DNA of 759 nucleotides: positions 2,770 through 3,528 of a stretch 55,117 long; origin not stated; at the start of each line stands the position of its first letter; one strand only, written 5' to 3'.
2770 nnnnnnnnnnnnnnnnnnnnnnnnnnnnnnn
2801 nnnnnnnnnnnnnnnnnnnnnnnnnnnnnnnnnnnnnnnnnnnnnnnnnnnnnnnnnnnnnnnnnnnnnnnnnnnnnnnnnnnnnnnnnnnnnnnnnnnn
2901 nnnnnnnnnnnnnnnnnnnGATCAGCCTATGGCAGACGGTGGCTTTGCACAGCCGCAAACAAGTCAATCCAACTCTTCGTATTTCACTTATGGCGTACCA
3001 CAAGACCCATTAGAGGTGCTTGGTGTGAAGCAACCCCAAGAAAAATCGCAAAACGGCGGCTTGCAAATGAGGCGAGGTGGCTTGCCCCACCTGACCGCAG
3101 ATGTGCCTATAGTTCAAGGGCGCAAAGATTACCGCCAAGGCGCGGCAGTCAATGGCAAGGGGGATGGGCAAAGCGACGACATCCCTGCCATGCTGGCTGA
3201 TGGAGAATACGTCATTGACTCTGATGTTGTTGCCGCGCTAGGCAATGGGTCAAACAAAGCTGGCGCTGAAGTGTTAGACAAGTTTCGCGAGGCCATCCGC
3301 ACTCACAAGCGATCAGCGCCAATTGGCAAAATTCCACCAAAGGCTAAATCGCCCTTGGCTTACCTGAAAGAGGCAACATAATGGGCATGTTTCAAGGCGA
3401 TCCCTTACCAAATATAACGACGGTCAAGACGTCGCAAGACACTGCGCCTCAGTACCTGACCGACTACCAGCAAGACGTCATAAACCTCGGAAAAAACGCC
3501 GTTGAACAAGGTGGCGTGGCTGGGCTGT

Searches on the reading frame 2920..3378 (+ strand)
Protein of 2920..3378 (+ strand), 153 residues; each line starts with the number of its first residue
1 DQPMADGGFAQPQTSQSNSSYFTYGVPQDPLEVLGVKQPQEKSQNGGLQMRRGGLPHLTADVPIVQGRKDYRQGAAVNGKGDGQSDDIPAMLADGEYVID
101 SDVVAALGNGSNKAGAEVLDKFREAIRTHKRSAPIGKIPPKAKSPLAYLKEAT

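Call 66: search_dna_similar(query=window:2920-3378:+, collection=phages, mode=protein, max_evalue=0.001, max_rows=40, rows=spread)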
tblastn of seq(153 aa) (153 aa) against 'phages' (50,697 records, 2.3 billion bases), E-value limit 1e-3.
Records with a match: 10; places in all: 10; records where one place covers at least 80% of the query: 0.
Best place of each record, by identity: 60-80% 1; <60% 9.
By first word of the organism name: Caulobacter 4; Planktothrix 2; Caudoviricetes 1; Phage 1; Synechococcus 1; Arthrobacter 1.
By host as written in the record: Caulobacter vibrioides CB15 3; - 2; Caulobacter vibrioides 1; Gammaproteobacteria 1; Synechococcus sp. 1; Planktothricoides raciborskii 1; Arthrobacter globiformis NRRL B-2979 1.
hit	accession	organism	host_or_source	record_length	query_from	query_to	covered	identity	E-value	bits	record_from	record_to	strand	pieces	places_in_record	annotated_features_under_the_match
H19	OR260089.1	Caulobacter phage GB2A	Caulobacter vibrioides CB15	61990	65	149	56%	50.0%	1e-14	75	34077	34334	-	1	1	tail length tape measure protein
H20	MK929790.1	Caulobacter phage RW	Caulobacter vibrioides CB15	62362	65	149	56%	50.0%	1e-14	75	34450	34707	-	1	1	hypothetical protein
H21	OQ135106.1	Caulobacter phage RLK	Caulobacter vibrioides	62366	65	149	56%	50.0%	1e-14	75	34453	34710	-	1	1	RLK_gp066c: hypothetical protein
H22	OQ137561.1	Caulobacter phage KcrB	Caulobacter vibrioides CB15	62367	65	149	56%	50.0%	1e-14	75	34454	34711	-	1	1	KcrB_gp066c: hypothetical protein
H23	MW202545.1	Caudoviricetes sp.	Manatee Spring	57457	88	150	41%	63.5%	6e-19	87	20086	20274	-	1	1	hypothetical protein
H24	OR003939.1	Phage DSL-LC04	Gammaproteobacteria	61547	21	126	69%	32.4%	2e-6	52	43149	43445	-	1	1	tail tape measure protein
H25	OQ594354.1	Synechococcus phage MinM2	Synechococcus sp.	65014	69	140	47%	41.6%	4e-9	59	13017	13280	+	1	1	calcium-binding protein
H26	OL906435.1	Planktothrix phage Pag-Yong1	Planktothrix agardhii FACHB-1261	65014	69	140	47%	41.6%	4e-9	59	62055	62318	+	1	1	extracellular solute-binding protein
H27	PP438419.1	Planktothrix phage Pra-JY27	Planktothricoides raciborskii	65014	69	140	47%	41.6%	4e-9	59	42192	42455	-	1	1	hypothetical protein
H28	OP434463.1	Arthrobacter phage EvePickles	Arthrobacter globiformis NRRL B-2979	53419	59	127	45%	39.1%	4e-4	45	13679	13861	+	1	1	19: tape measure protein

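Call 67: get_annotated_region(hit=H28, flank=3000)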
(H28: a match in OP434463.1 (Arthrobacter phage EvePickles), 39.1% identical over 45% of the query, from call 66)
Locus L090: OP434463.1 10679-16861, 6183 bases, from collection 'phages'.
description: Arthrobacter phage EvePickles, complete genome.
organism: Arthrobacter phage EvePickles (NCBI taxid 2985311)
taxonomy: Viruses; Duplodnaviria; Heunggongvirae; Uroviricota; Caudoviricetes
host: Arthrobacter globiformis NRRL B-2979; source: soil; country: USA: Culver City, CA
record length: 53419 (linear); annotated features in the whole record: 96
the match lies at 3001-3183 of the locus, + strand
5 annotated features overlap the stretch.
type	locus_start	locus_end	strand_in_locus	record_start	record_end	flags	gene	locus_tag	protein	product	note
CDS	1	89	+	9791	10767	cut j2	17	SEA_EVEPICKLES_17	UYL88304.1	tail assembly chaperone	-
CDS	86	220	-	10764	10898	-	18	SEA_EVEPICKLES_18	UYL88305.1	hypothetical protein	-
CDS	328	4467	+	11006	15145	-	19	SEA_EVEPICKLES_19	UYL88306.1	tape measure protein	-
CDS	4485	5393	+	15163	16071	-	20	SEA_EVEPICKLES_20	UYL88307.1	minor tail protein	-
CDS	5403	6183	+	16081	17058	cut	21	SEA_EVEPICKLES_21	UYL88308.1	minor tail protein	-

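Call 68: get_annotated_region(hit=H24, flank=3000)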
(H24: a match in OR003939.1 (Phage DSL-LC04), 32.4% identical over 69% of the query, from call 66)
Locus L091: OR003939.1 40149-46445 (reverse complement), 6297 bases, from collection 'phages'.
description: Phage DSL-LC04, complete genome.
organism: Phage DSL-LC04 (NCBI taxid 3058958)
taxonomy: Viruses; Duplodnaviria; Heunggongvirae; Uroviricota; Caudoviricetes
host: Gammaproteobacteria; source: water sample of Dishui Lake; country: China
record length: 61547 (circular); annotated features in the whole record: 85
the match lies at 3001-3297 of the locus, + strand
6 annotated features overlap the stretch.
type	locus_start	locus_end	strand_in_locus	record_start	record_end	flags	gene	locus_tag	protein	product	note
CDS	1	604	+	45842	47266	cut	-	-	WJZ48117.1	hypothetical protein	-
CDS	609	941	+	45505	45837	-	-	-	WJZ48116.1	hypothetical protein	-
CDS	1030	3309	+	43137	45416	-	-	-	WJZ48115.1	tail tape measure protein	-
CDS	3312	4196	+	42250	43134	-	-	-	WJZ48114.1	hypothetical protein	-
CDS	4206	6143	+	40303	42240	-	-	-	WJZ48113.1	hypothetical protein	-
CDS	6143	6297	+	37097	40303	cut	-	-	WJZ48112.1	DNA transfer protein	-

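Call 89: search_protein_families(library=phrogs, proteins=[L091:1030-3309:+], max_evalue=0.001)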
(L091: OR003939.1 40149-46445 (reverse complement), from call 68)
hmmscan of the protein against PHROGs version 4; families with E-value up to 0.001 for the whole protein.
L091:1030-3309:+ (759 aa): 6 families
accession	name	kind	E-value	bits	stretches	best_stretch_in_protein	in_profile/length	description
phrog_23013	-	tail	5.9e-09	35.1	1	695-740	1250-1295/1379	tail length tape measure protein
phrog_5448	-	tail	6e-07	27.7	1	702-750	2284-2331/3103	tail length tape measure protein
phrog_13338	-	unknown function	1.1e-06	28.2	1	704-738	786-820/903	-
phrog_6090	-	tail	2.2e-06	26.6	1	703-739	1099-1135/1853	tail length tape measure protein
phrog_25241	-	tail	4.8e-06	26.4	1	703-735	680-712/810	tail length tape measure protein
phrog_17300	-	tail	7.4e-05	22.3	1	684-735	753-808/900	tail length tape measure protein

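Call 114: search_protein_families(library=pfam, proteins=[L091:1030-3309:+], max_evalue=0.01)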
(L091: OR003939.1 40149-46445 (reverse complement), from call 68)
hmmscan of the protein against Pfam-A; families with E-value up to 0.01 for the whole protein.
L091:1030-3309:+ (759 aa): 0 families

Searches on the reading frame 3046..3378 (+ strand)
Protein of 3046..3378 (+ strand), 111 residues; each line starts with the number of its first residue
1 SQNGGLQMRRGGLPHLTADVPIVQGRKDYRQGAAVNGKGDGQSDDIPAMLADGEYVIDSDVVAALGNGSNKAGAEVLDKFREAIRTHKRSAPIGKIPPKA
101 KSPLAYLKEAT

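Call 72: search_solved_structures(query=A7, max_evalue=10, show_alignments=4)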
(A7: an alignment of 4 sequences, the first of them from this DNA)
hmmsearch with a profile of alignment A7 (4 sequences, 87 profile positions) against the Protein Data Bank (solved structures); distinct sequences matched with E-value up to 10: 4.
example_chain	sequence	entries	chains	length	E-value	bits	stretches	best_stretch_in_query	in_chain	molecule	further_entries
8zdo_S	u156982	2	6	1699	3.6e-17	65.9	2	9-53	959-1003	Tape measure protein (gp16)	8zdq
8rk3_A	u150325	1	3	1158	5.7e-07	33.2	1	14-52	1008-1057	Tape measure protein N-terminal domain-containing protein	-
9rzq_A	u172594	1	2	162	0.23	15.2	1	45-84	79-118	p44-23 outer membrane protein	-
8gs7_A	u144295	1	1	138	1.1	13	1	18-72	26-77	Major ampullate spidroin 2 variant 3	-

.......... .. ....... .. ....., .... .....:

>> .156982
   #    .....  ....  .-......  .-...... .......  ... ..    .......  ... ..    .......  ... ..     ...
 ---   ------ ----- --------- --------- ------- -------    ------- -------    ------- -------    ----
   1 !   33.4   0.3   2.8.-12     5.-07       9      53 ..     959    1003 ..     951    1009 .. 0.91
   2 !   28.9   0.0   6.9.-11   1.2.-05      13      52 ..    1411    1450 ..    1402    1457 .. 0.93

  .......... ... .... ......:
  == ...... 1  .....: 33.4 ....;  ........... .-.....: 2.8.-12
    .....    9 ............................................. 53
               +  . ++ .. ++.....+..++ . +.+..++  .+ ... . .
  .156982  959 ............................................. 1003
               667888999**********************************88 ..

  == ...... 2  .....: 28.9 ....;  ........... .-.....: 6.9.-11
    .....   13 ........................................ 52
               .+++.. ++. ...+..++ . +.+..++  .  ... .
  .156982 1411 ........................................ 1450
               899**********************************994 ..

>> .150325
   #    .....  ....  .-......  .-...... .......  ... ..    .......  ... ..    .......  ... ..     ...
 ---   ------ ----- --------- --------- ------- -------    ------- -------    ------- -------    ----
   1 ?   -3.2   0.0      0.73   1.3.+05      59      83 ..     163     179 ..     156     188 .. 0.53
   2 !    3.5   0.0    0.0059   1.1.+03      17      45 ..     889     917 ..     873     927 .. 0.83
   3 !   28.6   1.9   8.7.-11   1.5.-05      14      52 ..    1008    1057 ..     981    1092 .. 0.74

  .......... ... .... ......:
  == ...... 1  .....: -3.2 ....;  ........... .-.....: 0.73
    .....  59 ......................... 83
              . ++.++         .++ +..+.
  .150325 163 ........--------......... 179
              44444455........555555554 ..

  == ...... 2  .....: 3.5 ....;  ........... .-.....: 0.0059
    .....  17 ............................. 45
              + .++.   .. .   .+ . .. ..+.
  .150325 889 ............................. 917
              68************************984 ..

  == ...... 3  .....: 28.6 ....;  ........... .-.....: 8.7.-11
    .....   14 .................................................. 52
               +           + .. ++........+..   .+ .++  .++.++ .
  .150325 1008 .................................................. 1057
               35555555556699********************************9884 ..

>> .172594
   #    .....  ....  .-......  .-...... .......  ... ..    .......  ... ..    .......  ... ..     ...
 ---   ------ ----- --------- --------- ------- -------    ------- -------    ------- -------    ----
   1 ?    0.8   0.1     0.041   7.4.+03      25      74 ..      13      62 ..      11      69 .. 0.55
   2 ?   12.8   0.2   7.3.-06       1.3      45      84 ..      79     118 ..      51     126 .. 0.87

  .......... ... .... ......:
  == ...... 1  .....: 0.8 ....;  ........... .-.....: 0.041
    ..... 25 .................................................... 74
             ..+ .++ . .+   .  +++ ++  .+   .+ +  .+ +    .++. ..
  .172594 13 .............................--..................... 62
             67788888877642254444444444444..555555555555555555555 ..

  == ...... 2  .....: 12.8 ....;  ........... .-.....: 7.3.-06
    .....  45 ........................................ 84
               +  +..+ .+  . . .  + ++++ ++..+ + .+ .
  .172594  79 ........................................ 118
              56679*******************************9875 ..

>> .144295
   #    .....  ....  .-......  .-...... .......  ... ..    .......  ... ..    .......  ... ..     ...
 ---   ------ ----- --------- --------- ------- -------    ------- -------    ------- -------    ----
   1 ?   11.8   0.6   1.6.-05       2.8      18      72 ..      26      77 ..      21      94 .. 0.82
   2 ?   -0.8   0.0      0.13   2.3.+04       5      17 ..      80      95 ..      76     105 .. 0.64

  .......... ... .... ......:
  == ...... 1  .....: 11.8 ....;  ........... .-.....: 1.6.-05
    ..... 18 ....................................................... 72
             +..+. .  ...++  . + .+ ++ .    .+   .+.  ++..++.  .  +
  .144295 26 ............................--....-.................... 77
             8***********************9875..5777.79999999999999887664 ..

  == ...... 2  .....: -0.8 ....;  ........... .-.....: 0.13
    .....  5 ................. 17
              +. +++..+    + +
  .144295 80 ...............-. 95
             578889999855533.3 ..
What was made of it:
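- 3154..3219 (+): Conserved segment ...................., homologous to a tape-measure-protein segment. It lies just downstream of the last GG motifs. A profile of this segment hits mycobacteriophage Douge TMP (8zdo, E 4e-17, two copies) and JBD30 TMP (8rk3, E 6e-7) (call 72).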
